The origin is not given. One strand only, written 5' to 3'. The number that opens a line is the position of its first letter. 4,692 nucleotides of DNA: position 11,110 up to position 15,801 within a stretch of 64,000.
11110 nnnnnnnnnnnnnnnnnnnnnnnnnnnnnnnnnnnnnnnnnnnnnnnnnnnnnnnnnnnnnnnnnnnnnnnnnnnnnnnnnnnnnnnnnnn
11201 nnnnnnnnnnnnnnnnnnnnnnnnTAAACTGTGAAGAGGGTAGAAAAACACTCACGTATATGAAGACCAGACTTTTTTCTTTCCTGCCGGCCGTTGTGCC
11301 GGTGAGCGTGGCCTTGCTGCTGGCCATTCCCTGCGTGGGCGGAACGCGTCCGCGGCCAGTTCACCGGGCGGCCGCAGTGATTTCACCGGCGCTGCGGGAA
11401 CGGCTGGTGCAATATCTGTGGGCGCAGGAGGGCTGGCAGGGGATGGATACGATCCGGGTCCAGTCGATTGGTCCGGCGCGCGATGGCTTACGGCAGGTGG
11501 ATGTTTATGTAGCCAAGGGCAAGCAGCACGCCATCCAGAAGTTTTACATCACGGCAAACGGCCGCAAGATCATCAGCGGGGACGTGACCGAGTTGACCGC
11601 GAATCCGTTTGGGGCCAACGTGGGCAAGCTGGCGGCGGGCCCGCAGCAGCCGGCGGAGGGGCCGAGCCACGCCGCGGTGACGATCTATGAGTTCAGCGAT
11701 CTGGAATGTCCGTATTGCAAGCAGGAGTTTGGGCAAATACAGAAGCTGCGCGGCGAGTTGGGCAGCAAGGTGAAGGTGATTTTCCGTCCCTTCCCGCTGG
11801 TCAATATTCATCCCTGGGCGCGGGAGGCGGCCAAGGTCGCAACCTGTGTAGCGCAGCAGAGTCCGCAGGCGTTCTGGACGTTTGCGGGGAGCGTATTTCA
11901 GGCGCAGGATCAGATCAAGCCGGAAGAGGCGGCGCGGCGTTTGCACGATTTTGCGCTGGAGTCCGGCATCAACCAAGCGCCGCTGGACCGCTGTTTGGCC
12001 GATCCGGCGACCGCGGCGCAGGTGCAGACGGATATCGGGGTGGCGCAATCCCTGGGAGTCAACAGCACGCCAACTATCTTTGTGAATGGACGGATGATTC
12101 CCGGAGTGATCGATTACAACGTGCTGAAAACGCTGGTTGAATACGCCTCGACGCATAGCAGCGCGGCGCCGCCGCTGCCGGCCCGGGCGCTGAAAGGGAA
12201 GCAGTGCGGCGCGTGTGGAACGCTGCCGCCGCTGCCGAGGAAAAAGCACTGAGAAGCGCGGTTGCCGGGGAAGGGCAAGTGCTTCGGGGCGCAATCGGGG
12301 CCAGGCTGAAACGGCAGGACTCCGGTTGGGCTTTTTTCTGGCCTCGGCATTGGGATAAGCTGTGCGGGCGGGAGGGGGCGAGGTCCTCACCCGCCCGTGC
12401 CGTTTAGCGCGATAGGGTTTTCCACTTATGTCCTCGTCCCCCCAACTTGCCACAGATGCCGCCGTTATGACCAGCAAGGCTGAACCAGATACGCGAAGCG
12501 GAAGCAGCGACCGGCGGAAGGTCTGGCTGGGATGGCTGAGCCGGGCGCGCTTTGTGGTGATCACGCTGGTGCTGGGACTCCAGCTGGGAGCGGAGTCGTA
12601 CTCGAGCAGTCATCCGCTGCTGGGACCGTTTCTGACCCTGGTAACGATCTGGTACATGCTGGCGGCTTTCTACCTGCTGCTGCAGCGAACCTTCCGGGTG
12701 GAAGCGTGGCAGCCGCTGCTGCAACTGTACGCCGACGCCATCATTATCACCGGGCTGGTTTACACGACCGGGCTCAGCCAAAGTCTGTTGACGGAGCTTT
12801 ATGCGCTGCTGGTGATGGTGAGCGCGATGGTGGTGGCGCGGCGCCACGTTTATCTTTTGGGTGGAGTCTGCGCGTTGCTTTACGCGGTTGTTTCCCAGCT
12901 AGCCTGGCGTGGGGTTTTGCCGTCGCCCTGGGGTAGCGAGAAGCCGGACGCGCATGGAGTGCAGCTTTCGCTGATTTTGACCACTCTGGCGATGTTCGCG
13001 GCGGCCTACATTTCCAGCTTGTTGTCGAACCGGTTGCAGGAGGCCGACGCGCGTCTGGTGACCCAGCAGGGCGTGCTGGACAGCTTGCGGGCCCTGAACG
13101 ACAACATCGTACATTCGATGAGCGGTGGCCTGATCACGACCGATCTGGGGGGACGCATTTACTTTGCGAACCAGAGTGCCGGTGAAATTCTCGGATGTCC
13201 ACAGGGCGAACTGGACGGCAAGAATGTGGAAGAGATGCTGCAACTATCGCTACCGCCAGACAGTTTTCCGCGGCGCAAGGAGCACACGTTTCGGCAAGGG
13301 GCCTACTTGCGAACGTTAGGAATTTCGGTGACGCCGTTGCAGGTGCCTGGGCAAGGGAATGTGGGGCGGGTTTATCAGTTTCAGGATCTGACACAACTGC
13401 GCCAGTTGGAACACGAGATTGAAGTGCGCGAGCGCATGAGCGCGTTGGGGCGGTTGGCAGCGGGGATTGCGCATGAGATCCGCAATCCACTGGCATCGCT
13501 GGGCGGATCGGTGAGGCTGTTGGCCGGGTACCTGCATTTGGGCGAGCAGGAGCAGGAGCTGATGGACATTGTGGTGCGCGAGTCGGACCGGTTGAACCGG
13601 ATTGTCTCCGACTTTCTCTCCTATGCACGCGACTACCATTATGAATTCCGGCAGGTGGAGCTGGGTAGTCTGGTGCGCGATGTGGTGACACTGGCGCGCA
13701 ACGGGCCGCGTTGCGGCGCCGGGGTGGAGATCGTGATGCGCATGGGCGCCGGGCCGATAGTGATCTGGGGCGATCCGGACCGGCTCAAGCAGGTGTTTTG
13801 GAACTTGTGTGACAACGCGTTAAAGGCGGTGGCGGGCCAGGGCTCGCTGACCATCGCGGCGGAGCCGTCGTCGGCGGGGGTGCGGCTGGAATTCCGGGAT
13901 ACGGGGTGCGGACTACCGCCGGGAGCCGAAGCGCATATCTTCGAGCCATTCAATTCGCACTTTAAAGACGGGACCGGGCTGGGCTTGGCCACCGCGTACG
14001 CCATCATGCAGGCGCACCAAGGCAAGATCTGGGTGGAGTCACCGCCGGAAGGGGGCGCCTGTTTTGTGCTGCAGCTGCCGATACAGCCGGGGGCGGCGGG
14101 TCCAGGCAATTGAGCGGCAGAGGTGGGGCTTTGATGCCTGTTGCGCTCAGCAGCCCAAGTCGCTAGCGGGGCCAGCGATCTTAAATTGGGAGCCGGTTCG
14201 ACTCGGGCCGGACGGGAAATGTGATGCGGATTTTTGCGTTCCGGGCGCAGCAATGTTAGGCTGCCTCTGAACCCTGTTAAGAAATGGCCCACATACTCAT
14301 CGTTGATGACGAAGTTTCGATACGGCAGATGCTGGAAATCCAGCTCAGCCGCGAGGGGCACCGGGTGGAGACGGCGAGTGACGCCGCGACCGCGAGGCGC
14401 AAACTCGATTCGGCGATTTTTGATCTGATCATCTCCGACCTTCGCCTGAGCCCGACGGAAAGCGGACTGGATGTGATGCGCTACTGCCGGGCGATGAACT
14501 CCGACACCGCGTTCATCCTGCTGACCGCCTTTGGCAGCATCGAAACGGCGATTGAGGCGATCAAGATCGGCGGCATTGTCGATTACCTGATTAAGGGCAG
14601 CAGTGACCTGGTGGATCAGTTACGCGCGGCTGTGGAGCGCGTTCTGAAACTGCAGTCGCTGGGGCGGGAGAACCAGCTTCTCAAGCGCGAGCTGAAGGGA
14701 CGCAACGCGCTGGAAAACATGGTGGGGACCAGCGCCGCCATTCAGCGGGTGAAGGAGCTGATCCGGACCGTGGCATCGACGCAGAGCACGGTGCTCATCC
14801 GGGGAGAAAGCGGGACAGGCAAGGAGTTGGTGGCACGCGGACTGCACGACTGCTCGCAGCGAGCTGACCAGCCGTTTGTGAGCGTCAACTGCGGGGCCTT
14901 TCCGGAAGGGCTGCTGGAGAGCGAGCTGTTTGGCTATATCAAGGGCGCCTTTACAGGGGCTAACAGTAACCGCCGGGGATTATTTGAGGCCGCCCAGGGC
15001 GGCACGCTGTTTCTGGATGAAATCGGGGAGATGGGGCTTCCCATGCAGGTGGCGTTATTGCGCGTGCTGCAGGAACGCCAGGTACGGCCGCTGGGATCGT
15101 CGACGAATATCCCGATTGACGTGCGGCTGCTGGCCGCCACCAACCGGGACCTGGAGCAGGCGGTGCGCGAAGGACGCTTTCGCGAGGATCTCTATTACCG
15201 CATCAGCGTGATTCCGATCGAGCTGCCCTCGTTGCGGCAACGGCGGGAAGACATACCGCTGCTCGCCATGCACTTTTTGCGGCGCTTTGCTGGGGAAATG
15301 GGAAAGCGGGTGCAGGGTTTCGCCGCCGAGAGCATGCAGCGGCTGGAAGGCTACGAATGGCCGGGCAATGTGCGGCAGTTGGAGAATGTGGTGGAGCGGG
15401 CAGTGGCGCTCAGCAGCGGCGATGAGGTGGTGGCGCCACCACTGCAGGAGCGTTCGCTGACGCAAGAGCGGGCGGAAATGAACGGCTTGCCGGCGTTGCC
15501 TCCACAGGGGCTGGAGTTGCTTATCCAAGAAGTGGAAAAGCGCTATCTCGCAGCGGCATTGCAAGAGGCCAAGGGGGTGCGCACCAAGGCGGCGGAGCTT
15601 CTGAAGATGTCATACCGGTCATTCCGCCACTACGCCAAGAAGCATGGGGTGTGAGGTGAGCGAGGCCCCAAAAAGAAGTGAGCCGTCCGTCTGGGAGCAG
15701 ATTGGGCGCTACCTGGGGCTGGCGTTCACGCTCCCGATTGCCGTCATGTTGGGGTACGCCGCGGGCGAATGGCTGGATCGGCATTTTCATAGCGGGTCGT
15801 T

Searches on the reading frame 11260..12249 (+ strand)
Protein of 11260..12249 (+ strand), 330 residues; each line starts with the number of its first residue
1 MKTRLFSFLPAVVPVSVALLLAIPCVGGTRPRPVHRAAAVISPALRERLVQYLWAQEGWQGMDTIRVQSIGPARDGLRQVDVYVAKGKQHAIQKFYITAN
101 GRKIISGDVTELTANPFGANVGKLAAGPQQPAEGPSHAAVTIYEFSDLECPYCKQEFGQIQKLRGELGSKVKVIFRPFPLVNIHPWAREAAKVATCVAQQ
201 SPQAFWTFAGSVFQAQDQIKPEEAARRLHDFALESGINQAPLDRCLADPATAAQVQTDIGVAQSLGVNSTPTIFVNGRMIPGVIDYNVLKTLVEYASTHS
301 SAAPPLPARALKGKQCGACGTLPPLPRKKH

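Call 66: search_protein_families(library=ncbifam, proteins=[window:11260-12249:+], max_evalue=1e-10)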
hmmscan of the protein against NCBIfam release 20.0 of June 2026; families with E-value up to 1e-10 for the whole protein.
window:11260-12249:+ (330 aa): 1 family
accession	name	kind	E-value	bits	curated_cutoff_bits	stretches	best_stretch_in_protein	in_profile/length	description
NF041057.1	Rcas_1661_fam_Se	equivalog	8.5e-22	77.9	190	1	120-294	73-245/247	Rcas_1661 family thioredoxin-like (seleno)lipoprotein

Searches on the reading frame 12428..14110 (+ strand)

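Call 66: search_protein_families(library=ncbifam, proteins=[window:12428-14110:+], max_evalue=1e-10)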
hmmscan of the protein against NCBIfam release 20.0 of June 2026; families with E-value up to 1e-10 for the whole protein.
window:12428-14110:+ (561 aa): 62 families (the best 25 are shown)
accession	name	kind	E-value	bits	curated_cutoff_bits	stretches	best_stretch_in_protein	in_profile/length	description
NF008468.0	PRK11360.1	equivalog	1.6e-69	234.9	646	1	217-555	263-611/616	two-component system sensor histidine kinase AtoS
NF007688.0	PRK10364.1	equivalog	7.6e-57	193.1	479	1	323-553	223-452/460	two-component system sensor histidine kinase ZraS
NF010411.0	PRK13837.1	equivalog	2.3e-41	141.7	647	1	321-556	431-679/828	two-component system VirA-like sensor kinase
NF046044.1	PnpS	equivalog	9e-38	130.3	400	1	199-551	32-390/390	two-component system histidine kinase PnpS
NF052574.1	HisKinEspCMyxo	equivalog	7.7e-37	126.9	1200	1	78-554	153-639/785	serine histidine kinase EspC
NF033092.0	HK_WalK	equivalog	2.3e-35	122.3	725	1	202-552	238-594/594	cell wall metabolism sensor histidine kinase WalK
TIGR02956.1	TMAO_torS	equivalog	1.3e-32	112.8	676.5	1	345-555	469-685/967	TMAO reductase system sensor histidine kinase/response regulator TorS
TIGR02966.1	phoR_proteo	equivalog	2.2e-30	105.8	334.2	1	226-549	10-332/333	phosphate regulon sensor histidine kinase PhoR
NF053867.1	SprKinKinDBac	equivalog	3.2e-29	101.7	775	1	327-553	273-498/500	sporulation kinase KinD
NF006800.0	PRK09303.1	equivalog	1.6e-28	99.7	342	1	319-554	131-379/383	histidine kinase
NF046020.1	HisKinCckABruc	equivalog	4.3e-27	94.3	1000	1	319-551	459-706/868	cell cycle histidine kinase CckA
NF041735.1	hist_kin_RppB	equivalog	5.9e-27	94.5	400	1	343-551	219-438/438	two-component system sensor histidine kinase RppB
NF058527.1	HistKinChvGCaul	equivalog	2.3e-26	92.6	740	1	325-551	290-532/535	two-component sensor histidine kinase ChvG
NF038348.1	T2SS_HK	subfamily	2.6e-25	88.9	450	1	378-552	400-573/574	histidine kinase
NF041777.1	sens_FixL_Rhizob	equivalog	2.7e-25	89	850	1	319-554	241-483/485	sensor protein FixL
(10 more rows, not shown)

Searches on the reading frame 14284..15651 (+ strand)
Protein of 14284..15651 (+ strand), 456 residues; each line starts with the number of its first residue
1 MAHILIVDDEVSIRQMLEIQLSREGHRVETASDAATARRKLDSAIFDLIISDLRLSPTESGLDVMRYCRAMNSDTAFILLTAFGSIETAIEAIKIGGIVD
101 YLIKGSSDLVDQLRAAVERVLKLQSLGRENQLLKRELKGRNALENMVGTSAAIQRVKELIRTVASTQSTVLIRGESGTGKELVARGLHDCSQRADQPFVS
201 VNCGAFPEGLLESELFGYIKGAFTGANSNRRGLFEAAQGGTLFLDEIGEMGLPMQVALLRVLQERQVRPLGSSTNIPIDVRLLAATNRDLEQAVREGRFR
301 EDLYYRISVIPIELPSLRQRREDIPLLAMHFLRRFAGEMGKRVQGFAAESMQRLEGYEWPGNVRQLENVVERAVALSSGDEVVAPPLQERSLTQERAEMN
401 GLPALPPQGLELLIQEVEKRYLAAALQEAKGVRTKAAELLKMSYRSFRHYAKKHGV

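Call 66: search_protein_families(library=ncbifam, proteins=[window:14284-15651:+], max_evalue=1e-10)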
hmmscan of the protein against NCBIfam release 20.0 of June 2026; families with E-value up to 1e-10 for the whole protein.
window:14284-15651:+ (456 aa): 39 families (the best 25 are shown)
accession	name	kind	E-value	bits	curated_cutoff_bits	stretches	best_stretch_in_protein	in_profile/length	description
NF008469.0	PRK11361.1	equivalog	3.3e-133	444.8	714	1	3-449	6-449/461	acetoacetate metabolism transcriptional regulator AtoC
NF007689.0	PRK10365.1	equivalog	5.3e-118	394.6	760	1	3-443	7-431/441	sigma-54-dependent response regulator transcription factor ZraR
TIGR01818.1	ntrC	equivalog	5.3e-117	391.4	558.6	1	4-427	1-436/463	nitrogen regulation protein NR(I)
NF011695.0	PRK15115.1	equivalog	8.2e-116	387.4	763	1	2-447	7-429/445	two-component system response regulator GlrR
TIGR02915.1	PEP_resp_reg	equivalog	2e-113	379.6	502.6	1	4-455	1-443/445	PEP-CTERM-box response regulator transcription factor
NF041946.1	LuxO_transreg_Vib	equivalog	1.4e-106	357.1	800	1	7-398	2-391/463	quorum-sensing sigma-54 dependent transcriptional regulator LuxO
TIGR01817.1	nifA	equivalog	4.8e-105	352.3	528.85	1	127-384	181-435/534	nif-specific transcriptional activator NifA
NF041552.1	TF_PrdR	equivalog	9.4e-105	351.1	795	1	126-446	247-567/577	sigma-54 dependent transcriptional regulator PrdR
NF051870.1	NAssimRespRegNtrX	equivalog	7.2e-103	344.9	600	1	1-447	1-442/452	nitrogen assimilation response regulator NtrX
NF003451.0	PRK05022.1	equivalog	2.7e-101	339.8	476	1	115-455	157-509/512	nitric oxide reductase transcriptional regulator NorR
NF038308.1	RNA_repair_RtcR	equivalog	1.9e-100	337.3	650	1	138-446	174-503/530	RNA repair transcriptional activator RtcR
NF008176.1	PRK10923.1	equivalog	1.4e-95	320.6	620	1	3-389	5-383/469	nitrogen regulation protein NR(I)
TIGR02329.1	propionate_PrpR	equivalog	2.5e-95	320.1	499.2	1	111-446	173-519/526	propionate catabolism operon regulatory protein PrpR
NF049963.1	RespRegFlgRCampy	domain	1.5e-94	317.3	750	1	4-453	3-426/429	fla regulon two-component system response regulator FlgR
NF050807.1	TransRegFlbDCaul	equivalog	2.3e-91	306.9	750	1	144-450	118-434/454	sigma-54-dependent transcriptional regulator FlbD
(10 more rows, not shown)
